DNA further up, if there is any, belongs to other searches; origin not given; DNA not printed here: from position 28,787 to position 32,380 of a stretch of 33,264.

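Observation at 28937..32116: Single-ORF TrpE-TrpG-TrpD triple fusion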

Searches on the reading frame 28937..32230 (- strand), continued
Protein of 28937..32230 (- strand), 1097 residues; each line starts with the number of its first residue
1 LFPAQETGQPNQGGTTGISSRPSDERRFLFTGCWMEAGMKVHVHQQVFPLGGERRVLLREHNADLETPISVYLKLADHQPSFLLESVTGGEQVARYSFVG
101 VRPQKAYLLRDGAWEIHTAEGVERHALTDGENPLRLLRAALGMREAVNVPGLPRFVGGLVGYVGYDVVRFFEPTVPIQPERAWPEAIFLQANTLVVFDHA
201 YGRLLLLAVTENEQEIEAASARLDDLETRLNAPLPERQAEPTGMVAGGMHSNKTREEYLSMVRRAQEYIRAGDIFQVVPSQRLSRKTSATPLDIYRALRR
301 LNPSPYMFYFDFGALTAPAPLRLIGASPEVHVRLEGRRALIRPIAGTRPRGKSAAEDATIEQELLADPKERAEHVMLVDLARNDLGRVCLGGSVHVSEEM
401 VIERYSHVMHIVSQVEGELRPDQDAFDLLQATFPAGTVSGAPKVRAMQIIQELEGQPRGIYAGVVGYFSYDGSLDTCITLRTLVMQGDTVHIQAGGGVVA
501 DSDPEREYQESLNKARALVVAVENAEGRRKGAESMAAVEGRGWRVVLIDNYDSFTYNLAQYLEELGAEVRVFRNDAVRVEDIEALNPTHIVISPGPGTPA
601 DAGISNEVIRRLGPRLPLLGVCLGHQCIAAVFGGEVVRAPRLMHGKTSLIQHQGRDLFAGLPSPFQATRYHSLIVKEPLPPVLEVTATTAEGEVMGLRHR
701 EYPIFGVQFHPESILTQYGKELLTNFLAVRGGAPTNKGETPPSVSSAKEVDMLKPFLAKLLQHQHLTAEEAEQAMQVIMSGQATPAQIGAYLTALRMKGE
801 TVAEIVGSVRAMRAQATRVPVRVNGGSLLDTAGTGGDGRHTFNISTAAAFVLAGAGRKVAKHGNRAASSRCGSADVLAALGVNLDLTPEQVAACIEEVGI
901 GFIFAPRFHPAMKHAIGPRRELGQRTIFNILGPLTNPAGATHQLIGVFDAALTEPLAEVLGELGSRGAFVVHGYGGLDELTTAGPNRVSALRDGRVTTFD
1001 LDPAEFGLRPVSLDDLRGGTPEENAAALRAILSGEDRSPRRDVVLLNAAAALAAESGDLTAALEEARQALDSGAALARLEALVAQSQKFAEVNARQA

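Call 11: find_related_loci(query=window:28937-32116:-, collection=genome_contigs, flank=6000)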
Query window:28937-32116:- (1059 aa) in genome_contigs; peptide patterns used: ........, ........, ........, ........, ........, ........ (x = any residue, [..] = any of these).
600 stretches matched a pattern (row limit reached: there are more); 475 encode a relative of the query (tblastn E <= 1e-3); the best 80 are kept; 80 distinct loci.
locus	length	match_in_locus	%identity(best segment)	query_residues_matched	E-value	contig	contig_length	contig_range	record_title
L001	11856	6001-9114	62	8-1045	0e+0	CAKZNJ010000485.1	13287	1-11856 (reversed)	MAG TPA_asm: uncultured Anaerolineae bacterium isolate SRR5214706_bin.9_CONCOCT_v1.1_MAG genome assembly, contig: ERZ174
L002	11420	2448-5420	43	25-1057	0e+0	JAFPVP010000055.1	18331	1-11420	MAG: Selenomonadaceae bacterium isolate RGIG1515 Goat_Abomasum-3__c172419, whole genome shotgun sequence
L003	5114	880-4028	68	1-1052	0e+0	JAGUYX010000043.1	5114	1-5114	MAG: Anaerolineales bacterium isolate DeMMO6_27 c_000000073325, whole genome shotgun sequence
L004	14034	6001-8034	47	8-691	0e+0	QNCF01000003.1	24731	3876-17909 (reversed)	MAG: Candidatus Omnitrophota bacterium isolate B48_G9 B48_Guay9_scaffold_00909, whole genome shotgun sequence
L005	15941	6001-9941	57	25-1053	0e+0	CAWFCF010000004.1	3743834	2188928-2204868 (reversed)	MAG: uncultured Chloroflexia bacterium isolate MFD02416.bin.1.105 genome assembly, contig: contig_12136, whole genome sh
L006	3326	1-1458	62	558-1053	0e+0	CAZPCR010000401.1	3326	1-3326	MAG TPA_asm: uncultured Anaerolineaceae bacterium isolate binchicken_co50_402 genome assembly, contig: NODE_48486_length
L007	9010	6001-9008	50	25-1012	0e+0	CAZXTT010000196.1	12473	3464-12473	MAG TPA_asm: uncultured Rhizobiaceae bacterium isolate binchicken_co219_131 genome assembly, contig: k141_236150, whole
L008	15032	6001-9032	48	22-1051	0e+0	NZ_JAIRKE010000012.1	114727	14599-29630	MAG: Azonexus sp. isolate Ast373_bin8 k119_814076, whole genome shotgun sequence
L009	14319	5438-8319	49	25-1045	0e+0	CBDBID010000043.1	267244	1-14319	MAG: Acidobacteriota bacterium isolate e7d1a751-8736-478f-8aec-59b9d2f3719b genome assembly, contig: contig_43, whole ge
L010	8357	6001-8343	42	84-876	3e-172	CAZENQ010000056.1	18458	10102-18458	MAG TPA_asm: uncultured Pirellulales bacterium isolate SRP068000_co1_348 genome assembly, contig: NODE_4333_length_18458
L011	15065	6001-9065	43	15-1045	0e+0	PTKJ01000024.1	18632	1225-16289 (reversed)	MAG: Alphaproteobacteria bacterium MarineAlpha9_Bin1 CFH31_24, whole genome shotgun sequence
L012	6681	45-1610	53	504-1045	7e-171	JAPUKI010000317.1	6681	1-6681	MAG: Acidobacteria bacterium isolate KW1-S15_197 KW1-S15_197_cg317, whole genome shotgun sequence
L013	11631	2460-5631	49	1-1058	0e+0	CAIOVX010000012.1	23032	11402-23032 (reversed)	MAG: Candidatus Firestonebacteria bacterium isolate AM4_bin-387 genome assembly, contig: bin-387:012/103, whole genome s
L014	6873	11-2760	52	142-1053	0e+0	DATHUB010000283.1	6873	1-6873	MAG TPA_asm: Coriobacteriia bacterium isolate SMAG_U16095 k141_121346, whole genome shotgun sequence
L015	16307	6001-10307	52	14-1044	4e-159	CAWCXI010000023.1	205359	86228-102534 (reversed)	MAG: uncultured Alphaproteobacteria bacterium isolate MFD06714.bin.2.86 genome assembly, contig: contig_67766, whole gen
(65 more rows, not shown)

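Call 23: find_encoding_contigs(protein=P0001, flank=10000, max_places=4)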
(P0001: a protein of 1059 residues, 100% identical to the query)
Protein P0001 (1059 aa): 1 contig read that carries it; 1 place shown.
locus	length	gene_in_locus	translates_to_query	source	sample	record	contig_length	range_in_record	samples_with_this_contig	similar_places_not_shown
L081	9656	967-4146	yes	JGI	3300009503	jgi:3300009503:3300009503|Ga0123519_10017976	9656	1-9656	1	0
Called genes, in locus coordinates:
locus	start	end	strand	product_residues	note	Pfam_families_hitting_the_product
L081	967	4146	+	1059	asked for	PF04715:, PF00425:Chorismate_bind, PF00117:GATase, PF07722:Peptidase_C26, PF02885:Glycos_trans_3N, PF00591:Glycos_transf_3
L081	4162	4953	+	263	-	PF00218:IGPS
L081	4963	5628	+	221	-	PF00697:PRAI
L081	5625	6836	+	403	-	PF00291:PALP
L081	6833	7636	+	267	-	PF00290:Trp_syntA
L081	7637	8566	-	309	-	PF00535:Glycos_transf_2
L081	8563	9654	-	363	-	?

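Call 24: find_encoding_contigs(protein=P0003, flank=10000, max_places=3)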
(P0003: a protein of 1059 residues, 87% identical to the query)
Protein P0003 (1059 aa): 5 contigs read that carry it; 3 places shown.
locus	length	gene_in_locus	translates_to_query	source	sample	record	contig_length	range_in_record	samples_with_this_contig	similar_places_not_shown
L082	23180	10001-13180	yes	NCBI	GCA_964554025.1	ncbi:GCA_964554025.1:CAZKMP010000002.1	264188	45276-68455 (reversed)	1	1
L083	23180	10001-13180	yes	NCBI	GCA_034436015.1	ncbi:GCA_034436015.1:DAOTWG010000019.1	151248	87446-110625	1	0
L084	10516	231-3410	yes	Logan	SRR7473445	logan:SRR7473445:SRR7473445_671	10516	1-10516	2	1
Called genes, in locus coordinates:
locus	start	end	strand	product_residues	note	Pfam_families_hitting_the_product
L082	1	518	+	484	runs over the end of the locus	PF05697:Trigger_N, PF05698:Trigger_C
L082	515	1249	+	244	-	PF00574:CLP_protease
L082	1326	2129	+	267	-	PF00702:Hydrolase, PF13344:Hydrolase_6, PF13419:HAD_2 (weak), PF13242:Hydrolase_like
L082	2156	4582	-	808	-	PF00933:Glyco_hydro_3, PF01915:Glyco_hydro_3_C, PF07691:PA14, PF14310:Fn3-like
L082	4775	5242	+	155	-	PF00578:AhpC-TSA, PF08534:Redoxin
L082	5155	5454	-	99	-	-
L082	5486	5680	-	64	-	-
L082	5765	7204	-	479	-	-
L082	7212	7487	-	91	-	-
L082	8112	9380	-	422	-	PF03734:YkuD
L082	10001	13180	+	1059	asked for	PF04715:, PF00425:Chorismate_bind, PF00117:GATase, PF07722:Peptidase_C26 (weak), PF02885:Glycos_trans_3N, PF00591:Glycos_transf_3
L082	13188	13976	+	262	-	PF00218:IGPS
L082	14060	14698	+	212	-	PF00697:PRAI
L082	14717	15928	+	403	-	PF00291:PALP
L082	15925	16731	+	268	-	PF00290:Trp_syntA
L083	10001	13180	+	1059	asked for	PF04715:, PF00425:Chorismate_bind, PF00117:GATase, PF07722:Peptidase_C26 (weak), PF02885:Glycos_trans_3N, PF00591:Glycos_transf_3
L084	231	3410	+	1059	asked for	PF04715:, PF00425:Chorismate_bind, PF00117:GATase, PF07722:Peptidase_C26 (weak), PF02885:Glycos_trans_3N, PF00591:Glycos_transf_3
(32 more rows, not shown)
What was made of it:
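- The identical protein P0003 lies on 5 contigs, of which the three shown come from two NCBI assemblies and one Logan run (call 24).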

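Call 27: search_protein_representatives(protein=window:28937-32116:-)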
Query: 1059 residues. Proteins with E-value up to 0.001 (for the whole library): 77969; up to 1e-10: 47412; up to 1e-30: 17557. The best 150 are listed.
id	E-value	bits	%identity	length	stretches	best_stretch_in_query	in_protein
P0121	1.1e-201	688.9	49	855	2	21-489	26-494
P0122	2.3e-179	615.0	64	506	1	19-489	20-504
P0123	3.4e-171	588.0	49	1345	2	25-501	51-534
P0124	3.7e-163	561.4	55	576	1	507-1051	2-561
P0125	2.8e-161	555.2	55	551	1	507-1050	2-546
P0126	3.9e-161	554.7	54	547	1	507-1044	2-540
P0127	1.5e-157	542.8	50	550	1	507-1048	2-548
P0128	3.4e-157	541.7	40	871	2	714-1050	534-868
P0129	3.0e-150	518.7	45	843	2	25-488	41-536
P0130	3.2e-150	518.5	52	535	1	507-1048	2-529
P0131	4.7e-147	508.1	47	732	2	109-491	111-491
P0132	2.4e-143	495.8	76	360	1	714-1050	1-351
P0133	2.6e-143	495.7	49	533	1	507-1047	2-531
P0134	3.9e-143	495.1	50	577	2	709-1046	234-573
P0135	4.0e-143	495.1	50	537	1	507-1048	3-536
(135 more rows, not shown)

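Call 28: list_cluster_members(proteins=[P0003, P0008, P0011, P0013, P0020, P0022, P0031, P0028, P0029, P0035])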
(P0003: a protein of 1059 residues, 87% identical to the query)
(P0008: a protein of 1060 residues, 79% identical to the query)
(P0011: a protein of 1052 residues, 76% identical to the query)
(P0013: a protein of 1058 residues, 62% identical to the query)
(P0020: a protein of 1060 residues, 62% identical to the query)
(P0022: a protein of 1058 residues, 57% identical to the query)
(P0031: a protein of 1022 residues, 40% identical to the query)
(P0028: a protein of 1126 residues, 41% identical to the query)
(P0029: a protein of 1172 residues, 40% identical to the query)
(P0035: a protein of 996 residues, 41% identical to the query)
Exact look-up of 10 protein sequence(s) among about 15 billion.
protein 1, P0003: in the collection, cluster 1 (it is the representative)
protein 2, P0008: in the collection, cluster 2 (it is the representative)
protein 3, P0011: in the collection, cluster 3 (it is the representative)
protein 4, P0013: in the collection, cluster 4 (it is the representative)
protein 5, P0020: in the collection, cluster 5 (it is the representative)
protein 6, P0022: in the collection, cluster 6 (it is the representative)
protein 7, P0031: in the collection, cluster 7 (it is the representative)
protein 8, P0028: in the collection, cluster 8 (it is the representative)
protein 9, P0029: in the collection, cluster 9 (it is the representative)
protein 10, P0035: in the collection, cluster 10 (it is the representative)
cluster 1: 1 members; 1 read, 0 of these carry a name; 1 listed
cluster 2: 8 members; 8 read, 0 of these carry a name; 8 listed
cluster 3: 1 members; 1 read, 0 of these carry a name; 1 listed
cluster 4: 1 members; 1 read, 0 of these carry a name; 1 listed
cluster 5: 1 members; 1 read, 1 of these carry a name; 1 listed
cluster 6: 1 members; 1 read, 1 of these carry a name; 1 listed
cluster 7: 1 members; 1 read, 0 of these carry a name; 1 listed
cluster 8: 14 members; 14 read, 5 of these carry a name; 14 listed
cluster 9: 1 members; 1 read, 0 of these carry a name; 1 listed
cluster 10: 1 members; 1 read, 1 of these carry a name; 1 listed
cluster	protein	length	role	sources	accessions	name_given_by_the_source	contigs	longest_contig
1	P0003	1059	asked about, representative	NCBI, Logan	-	-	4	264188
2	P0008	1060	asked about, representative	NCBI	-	-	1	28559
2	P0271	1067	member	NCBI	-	-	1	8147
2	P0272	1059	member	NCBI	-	-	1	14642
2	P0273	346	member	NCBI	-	-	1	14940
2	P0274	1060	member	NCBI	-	-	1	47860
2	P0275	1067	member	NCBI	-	-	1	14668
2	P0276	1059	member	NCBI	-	-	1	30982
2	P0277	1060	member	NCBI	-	-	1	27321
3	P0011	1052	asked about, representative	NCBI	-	-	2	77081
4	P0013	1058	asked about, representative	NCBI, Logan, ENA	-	-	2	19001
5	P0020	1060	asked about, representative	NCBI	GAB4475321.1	MAG: hypothetical protein Kow0088_12080 [Anaerolineales bacterium]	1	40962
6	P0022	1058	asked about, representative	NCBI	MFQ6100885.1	MAG: bifunctional anthranilate synthase component II/anthranilate ...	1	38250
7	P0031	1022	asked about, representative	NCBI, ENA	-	-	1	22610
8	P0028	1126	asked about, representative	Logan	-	-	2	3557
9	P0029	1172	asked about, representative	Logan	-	-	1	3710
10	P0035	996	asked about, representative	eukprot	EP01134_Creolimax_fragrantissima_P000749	CFRG0749T1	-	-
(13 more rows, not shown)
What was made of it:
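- Closest known: E-G-D fusions seen here in other lineages: Acanthamoeba castellanii. Different: In the Acanthamoeba genome annotation the gene is split into separate models (call 28).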

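Call 30: find_encoding_contigs(protein=P0008, flank=6000, max_places=1)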
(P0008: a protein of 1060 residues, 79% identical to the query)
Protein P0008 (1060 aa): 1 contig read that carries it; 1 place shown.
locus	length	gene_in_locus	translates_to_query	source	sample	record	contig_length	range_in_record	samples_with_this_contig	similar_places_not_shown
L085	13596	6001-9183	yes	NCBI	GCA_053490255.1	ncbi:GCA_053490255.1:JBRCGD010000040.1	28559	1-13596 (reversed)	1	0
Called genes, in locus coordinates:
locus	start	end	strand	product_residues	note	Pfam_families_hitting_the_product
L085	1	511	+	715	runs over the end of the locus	PF17854:FtsK_alpha, PF01580:FtsK_SpoIIIE, PF09397:FtsK_gamma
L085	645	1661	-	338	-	PF00685:Sulfotransfer_1, PF13469:Sulfotransfer_3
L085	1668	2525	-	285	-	PF00685:Sulfotransfer_1 (faint)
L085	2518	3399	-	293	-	PF03102:NeuB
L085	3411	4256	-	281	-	PF01177:Asp_Glu_race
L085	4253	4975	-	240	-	PF07722:Peptidase_C26, PF00117:GATase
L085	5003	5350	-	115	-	PF01245:Ribosomal_L19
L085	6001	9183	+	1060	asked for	PF04715:, PF00425:Chorismate_bind, PF00117:GATase, PF07722:Peptidase_C26, PF02885:Glycos_trans_3N, PF00591:Glycos_transf_3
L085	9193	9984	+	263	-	PF00218:IGPS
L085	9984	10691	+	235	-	PF00697:PRAI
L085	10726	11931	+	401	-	PF00291:PALP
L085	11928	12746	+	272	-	PF00290:Trp_syntA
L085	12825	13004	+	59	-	-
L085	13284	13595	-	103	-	?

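Call 31: find_encoding_contigs(protein=P0011, flank=6000, max_places=1)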
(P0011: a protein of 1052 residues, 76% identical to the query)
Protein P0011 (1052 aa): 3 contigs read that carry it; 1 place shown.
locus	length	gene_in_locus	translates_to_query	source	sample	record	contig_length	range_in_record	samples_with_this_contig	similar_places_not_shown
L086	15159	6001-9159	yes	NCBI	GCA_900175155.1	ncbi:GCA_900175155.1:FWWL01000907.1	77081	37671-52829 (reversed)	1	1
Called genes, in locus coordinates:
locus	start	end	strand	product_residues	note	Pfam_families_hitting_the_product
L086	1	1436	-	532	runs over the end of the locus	PF00732:GMC_oxred_N (faint), PF01266:DAO (faint), PF13450:NAD_binding_8 (faint), PF05199:GMC_oxred_C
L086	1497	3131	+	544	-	PF01019:G_glu_transpept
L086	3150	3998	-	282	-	PF02737:3HCDH_N, PF03446:NAD_binding_2 (faint), PF00725:3HCDH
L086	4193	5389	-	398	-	PF00108:Thiolase_N, PF02803:Thiolase_C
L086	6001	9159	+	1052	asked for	PF04715:, PF00425:Chorismate_bind, PF00117:GATase, PF07722:Peptidase_C26, PF02885:Glycos_trans_3N, PF00591:Glycos_transf_3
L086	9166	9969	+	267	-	PF00218:IGPS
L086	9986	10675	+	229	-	PF00697:PRAI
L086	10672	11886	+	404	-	PF00291:PALP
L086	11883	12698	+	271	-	PF00290:Trp_syntA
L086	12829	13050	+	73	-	PF09360:zf-CDGSH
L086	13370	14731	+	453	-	PF01546:Peptidase_M20, PF07687:M20_dimer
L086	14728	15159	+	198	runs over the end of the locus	PF01252:Peptidase_A8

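Call 32: find_encoding_contigs(protein=P0018, flank=6000, max_places=1)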
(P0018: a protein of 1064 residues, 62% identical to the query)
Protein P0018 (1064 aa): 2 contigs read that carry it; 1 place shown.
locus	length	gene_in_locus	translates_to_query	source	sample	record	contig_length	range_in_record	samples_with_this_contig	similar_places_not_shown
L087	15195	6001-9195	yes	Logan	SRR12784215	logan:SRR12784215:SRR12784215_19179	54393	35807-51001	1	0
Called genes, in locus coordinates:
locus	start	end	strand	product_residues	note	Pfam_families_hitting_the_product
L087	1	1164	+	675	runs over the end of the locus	PF00930:DPPIV_N (faint), PF26549:Tricorn_N, PF26550:Tricorn_2nd, PF07676:PD40, PF26549:Tricorn_N, PF07676:PD40 (weak)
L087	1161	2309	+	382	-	PF01551:Peptidase_M23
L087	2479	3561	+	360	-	PF00154:RecA_N, PF08423:Rad51, PF06745:ATPase (faint), PF27531:MT3502_N (weak), PF21096:RecA_C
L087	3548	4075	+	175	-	PF16158:N_BRCA1_IG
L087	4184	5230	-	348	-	-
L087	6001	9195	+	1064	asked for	PF04715:, PF00425:Chorismate_bind, PF00117:GATase, PF07722:Peptidase_C26, PF02885:Glycos_trans_3N, PF00591:Glycos_transf_3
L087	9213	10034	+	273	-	PF00218:IGPS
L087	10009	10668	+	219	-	PF00697:PRAI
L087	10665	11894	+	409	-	PF00291:PALP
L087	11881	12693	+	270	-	PF00290:Trp_syntA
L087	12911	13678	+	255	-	PF01975:SurE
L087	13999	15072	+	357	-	PF01979:Amidohydro_1, PF12890:DHOase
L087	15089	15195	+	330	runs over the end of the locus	PF02729:OTCace_N, PF00185:OTCace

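Call 33: find_encoding_contigs(protein=P0020, flank=6000, max_places=1)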
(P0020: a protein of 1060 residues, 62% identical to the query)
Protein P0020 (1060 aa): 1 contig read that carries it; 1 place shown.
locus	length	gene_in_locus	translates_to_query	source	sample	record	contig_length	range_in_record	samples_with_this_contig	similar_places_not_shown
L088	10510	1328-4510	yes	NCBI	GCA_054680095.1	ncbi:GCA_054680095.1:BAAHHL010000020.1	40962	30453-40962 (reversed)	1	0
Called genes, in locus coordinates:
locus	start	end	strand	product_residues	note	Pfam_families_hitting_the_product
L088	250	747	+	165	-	PF16158:N_BRCA1_IG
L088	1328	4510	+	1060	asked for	PF04715:, PF00425:Chorismate_bind, PF00117:GATase, PF07722:Peptidase_C26, PF02885:Glycos_trans_3N, PF00591:Glycos_transf_3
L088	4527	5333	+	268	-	PF00218:IGPS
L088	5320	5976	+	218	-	PF00697:PRAI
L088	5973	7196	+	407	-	PF00291:PALP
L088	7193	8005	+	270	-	PF00290:Trp_syntA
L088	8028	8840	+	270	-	PF01975:SurE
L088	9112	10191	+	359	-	PF01979:Amidohydro_1, PF12890:DHOase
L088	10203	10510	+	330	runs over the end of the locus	PF02729:OTCace_N, PF00185:OTCace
